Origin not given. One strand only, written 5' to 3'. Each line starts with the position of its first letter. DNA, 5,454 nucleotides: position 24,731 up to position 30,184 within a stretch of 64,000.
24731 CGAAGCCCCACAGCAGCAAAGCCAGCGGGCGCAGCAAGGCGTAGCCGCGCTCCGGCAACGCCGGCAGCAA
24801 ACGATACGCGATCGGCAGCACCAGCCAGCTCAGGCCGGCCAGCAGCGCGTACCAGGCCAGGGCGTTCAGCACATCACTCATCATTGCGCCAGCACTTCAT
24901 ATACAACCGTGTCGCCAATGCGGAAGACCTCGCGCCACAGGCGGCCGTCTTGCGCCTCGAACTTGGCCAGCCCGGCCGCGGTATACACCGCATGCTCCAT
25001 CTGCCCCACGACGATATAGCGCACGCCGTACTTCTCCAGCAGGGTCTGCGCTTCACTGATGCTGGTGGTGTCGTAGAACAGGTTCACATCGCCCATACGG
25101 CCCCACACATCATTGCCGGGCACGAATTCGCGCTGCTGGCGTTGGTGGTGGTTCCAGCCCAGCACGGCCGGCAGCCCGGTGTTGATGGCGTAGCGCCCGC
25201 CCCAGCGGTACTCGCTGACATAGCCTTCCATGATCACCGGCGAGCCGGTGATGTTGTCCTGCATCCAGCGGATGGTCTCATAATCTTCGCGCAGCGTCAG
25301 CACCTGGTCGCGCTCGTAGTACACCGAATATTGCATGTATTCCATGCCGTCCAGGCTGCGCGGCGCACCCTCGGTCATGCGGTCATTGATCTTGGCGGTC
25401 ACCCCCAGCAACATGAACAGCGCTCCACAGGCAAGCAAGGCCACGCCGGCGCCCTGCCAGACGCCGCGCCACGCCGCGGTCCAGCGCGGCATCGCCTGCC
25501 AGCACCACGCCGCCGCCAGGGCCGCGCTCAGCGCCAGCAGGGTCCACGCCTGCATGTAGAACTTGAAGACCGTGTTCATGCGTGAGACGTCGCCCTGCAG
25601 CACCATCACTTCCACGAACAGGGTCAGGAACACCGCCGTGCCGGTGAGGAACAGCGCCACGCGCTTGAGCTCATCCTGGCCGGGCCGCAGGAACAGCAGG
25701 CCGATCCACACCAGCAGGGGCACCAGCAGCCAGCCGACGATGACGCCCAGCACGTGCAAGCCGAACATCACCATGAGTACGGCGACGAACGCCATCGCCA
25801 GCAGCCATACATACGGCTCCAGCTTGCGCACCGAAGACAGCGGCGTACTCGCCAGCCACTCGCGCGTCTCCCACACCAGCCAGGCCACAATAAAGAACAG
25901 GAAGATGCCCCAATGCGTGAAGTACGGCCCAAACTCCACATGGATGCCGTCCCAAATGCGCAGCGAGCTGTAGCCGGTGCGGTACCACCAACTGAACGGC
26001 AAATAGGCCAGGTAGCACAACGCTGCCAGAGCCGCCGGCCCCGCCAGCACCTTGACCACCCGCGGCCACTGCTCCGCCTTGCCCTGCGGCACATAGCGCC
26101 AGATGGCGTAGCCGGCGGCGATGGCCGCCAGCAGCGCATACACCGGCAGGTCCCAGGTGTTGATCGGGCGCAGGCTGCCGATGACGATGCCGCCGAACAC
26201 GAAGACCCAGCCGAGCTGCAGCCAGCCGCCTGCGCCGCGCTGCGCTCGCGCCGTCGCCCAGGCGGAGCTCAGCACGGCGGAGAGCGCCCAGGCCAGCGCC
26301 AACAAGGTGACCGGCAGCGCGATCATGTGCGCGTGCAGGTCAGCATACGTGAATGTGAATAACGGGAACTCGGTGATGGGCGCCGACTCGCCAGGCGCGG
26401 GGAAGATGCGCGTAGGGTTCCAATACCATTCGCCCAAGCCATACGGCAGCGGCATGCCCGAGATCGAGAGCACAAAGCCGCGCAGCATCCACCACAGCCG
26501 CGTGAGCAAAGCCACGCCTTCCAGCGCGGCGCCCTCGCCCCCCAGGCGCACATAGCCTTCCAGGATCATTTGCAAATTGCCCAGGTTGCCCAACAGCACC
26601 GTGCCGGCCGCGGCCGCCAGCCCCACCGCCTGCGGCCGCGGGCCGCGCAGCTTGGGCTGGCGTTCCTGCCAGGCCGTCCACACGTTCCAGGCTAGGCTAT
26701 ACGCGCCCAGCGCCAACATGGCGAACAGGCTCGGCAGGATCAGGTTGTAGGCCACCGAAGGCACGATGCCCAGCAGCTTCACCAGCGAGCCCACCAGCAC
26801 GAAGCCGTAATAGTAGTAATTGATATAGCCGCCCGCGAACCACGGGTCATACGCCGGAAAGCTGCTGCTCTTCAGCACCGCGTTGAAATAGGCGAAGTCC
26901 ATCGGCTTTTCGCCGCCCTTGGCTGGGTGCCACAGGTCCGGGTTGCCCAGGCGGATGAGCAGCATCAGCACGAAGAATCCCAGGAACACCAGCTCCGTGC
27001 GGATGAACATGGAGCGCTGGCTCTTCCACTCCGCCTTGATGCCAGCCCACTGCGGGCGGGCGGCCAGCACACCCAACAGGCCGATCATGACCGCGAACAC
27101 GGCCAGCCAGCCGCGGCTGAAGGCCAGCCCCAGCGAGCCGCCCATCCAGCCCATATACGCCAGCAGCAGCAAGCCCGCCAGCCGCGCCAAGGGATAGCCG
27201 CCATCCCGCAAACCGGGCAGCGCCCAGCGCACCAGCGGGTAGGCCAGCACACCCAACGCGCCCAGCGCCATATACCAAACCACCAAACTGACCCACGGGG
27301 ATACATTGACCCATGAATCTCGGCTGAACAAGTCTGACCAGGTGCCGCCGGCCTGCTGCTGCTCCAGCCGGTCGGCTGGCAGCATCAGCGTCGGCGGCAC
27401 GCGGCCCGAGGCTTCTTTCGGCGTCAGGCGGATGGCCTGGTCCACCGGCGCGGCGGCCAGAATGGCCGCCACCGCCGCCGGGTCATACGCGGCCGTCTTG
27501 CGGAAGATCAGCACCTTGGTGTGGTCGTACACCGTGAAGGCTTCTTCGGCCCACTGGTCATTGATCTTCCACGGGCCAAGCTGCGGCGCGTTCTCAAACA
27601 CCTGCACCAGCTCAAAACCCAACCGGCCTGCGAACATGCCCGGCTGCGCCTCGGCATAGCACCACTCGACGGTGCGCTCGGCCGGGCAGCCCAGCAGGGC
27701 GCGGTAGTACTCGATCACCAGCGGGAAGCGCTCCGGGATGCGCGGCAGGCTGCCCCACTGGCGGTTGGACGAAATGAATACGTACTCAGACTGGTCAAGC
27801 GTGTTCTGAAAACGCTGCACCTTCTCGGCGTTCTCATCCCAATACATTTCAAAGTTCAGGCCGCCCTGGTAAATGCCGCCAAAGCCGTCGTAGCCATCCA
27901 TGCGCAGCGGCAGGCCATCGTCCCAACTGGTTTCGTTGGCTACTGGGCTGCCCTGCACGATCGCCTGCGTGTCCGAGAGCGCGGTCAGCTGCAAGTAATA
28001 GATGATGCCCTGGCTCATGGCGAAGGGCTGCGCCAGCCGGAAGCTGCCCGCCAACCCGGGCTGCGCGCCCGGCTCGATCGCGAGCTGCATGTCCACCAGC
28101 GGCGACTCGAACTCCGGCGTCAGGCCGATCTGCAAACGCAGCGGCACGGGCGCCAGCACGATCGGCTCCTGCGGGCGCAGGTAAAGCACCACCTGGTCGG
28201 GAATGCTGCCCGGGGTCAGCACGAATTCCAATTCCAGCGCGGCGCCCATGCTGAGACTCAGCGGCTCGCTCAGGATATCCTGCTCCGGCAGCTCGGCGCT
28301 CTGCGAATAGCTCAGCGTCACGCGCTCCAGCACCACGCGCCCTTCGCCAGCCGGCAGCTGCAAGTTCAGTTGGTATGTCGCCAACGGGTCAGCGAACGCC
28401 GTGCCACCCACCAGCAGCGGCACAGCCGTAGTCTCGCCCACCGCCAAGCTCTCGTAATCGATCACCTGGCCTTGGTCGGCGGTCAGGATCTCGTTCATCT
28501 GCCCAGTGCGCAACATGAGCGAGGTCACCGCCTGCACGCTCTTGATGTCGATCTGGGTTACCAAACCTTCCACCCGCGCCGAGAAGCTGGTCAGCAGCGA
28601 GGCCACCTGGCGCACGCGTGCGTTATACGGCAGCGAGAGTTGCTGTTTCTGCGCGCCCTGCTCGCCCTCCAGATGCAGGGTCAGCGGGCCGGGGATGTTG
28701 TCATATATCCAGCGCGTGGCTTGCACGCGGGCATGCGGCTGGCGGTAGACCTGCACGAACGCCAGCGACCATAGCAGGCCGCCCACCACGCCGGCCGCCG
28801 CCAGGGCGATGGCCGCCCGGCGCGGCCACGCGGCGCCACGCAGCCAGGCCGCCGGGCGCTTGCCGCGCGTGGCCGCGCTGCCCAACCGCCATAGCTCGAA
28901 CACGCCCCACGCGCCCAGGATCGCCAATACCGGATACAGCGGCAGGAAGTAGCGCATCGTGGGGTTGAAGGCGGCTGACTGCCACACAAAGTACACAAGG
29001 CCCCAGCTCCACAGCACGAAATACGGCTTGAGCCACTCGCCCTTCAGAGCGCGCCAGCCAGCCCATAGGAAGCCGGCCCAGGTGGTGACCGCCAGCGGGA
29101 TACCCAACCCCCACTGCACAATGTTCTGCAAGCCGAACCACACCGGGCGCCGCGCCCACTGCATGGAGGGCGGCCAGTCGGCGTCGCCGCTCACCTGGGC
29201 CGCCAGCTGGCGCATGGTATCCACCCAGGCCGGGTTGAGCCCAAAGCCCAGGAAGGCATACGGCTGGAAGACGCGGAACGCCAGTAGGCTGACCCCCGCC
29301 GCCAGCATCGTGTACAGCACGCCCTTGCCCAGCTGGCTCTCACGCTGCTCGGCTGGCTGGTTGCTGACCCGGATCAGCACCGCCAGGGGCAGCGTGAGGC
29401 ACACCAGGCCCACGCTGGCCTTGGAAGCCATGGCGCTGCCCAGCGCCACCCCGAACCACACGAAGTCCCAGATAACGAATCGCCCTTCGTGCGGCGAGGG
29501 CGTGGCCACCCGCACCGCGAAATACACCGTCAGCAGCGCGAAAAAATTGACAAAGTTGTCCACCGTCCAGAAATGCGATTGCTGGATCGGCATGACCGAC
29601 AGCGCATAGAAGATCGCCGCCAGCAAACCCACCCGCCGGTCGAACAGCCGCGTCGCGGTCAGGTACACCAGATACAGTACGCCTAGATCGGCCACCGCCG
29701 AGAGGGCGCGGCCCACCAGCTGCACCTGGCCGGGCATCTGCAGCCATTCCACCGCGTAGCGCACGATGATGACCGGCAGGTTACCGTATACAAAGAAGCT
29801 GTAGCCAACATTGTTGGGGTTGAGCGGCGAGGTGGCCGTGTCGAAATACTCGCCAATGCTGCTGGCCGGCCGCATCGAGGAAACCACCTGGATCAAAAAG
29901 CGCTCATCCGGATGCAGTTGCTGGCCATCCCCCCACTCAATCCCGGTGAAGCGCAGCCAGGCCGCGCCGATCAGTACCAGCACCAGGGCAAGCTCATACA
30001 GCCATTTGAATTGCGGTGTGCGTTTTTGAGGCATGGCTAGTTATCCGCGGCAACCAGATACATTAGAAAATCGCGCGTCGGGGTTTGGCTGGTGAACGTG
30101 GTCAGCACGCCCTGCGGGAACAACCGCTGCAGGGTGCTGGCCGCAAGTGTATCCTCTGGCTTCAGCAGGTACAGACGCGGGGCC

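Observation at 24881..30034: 1717-aa single polypeptide fusing an ArnT/PMT-like GT-C module to a DUF2298 module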

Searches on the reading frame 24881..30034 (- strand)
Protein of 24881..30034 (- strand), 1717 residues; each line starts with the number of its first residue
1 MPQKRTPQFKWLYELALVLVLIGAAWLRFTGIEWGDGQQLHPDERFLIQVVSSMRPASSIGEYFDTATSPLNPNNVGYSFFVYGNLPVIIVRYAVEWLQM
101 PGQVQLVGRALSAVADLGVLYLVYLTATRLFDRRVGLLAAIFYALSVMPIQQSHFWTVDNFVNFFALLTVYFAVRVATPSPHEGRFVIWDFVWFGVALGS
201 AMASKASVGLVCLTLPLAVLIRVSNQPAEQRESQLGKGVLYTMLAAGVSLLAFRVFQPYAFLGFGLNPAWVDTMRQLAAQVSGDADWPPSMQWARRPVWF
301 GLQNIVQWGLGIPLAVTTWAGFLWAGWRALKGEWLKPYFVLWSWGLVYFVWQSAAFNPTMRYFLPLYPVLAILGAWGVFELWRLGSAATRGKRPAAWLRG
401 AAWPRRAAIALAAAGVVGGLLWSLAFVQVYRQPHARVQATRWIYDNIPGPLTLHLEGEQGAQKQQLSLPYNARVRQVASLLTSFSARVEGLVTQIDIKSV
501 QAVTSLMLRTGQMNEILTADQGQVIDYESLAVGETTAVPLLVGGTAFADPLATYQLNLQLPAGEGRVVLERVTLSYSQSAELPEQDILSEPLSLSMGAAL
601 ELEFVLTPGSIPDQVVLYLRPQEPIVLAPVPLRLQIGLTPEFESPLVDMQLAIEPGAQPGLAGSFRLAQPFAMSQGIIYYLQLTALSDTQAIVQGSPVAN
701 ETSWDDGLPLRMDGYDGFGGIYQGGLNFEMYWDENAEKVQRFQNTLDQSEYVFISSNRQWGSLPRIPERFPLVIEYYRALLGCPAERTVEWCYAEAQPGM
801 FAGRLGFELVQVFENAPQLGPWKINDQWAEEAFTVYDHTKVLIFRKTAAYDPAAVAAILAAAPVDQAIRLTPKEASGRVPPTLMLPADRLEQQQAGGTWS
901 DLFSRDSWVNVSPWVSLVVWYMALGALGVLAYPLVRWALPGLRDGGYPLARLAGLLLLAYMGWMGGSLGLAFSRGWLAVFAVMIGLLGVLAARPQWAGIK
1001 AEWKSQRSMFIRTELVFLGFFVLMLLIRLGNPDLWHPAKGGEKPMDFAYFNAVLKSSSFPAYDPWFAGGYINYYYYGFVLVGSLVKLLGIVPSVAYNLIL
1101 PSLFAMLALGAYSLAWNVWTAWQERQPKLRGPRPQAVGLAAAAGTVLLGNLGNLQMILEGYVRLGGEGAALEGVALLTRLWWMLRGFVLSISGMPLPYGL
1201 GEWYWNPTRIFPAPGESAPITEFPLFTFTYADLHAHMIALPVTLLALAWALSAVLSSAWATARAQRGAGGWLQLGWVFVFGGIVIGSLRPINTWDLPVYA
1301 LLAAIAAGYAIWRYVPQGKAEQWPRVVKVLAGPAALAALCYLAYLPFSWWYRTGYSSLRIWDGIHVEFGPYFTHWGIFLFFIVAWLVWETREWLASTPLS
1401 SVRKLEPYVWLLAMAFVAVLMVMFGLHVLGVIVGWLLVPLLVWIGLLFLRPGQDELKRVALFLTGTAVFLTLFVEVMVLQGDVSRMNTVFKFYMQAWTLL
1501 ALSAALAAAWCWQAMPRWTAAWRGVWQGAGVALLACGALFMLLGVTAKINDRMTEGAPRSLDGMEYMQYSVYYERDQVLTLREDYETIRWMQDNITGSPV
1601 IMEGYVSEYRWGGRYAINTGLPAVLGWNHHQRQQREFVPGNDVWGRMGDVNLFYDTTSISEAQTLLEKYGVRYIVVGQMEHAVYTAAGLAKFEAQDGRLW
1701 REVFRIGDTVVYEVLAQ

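Call 5: search_protein_families(library=pfam, proteins=[window:24881-30034:-], max_evalue=0.01)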
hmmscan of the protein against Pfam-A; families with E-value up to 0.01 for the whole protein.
window:24881-30034:- (1717 aa): 2 families
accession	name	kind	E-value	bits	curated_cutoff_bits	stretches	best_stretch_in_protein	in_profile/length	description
PF10060.15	DUF2298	-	2.7e-110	370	27.8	1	957-1500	1-488/488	Uncharacterized membrane protein (DUF2298)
PF13231.12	PMT_2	-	6e-11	43.2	26.1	1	102-223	18-133/160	Dolichyl-phosphate-mannose-protein mannosyltransferase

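Call 6: search_protein_families(library=ncbifam, proteins=[window:24881-30034:-], max_evalue=0.01)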
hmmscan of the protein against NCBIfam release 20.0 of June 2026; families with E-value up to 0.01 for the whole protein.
window:24881-30034:- (1717 aa): 1 family
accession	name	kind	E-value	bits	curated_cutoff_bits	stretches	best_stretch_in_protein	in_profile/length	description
TIGR03662.1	Chlor_Arch_YYY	subfamily_domain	2.1e-150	502.7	300.25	1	914-1714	2-726/727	chlor_Arch_YYY domain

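Call 17: find_encoding_contigs(protein=window:24881-30034:-, flank=10000, max_places=4)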
Protein window:24881-30034:- (1717 aa): no gene with exactly this product is on record in the collection.

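Call 18: search_solved_structures(query=window:24881-30034:-, max_evalue=1)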
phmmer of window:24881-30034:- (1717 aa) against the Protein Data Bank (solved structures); distinct sequences matched with E-value up to 1: 3.
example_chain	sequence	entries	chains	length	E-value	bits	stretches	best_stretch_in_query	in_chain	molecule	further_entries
6fiz_A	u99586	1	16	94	0.22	11.7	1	1017-1105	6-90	Potassium channel protein,Cyclic nucleotide-gated olfactory channel,Potassium channel prot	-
7oph_A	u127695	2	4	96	0.35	11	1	1017-1107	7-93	Potassium channel protein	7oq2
3h2s_A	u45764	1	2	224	0.64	10.1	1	1054-1096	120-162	Putative NADH-flavin reductase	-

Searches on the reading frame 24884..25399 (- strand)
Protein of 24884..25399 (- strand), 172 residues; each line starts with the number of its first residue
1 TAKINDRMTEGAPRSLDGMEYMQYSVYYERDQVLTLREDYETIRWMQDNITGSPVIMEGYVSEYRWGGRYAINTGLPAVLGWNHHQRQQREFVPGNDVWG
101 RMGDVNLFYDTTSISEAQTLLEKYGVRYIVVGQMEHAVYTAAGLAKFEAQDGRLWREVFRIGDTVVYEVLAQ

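Call 60: search_protein_families(library=pfam, proteins=[window:24884-25399:-], max_evalue=10)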
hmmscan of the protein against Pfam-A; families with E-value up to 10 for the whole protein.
seq(172 aa): 2 families
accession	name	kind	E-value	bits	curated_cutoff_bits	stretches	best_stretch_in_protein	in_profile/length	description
PF01372.22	Melittin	-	0.027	14.8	20.6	1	73-89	10-26/26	Melittin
PF01698.23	SAM_LFY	-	0.044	14.2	25.2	1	117-148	6-37/80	Floricaula / Leafy protein SAM domain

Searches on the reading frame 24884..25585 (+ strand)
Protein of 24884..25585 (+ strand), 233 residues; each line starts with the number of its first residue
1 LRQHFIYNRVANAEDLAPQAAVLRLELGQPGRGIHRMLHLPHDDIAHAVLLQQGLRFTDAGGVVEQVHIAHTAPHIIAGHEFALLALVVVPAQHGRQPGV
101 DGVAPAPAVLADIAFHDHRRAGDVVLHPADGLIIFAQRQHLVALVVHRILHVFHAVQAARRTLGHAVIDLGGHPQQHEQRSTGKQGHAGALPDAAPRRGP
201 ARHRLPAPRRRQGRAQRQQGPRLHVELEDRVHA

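Call 88: search_protein_families(library=pfam, proteins=[window:24884-25585:+], max_evalue=0.01)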
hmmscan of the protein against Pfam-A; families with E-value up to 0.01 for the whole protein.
window:24884-25585:+ (233 aa): 0 families
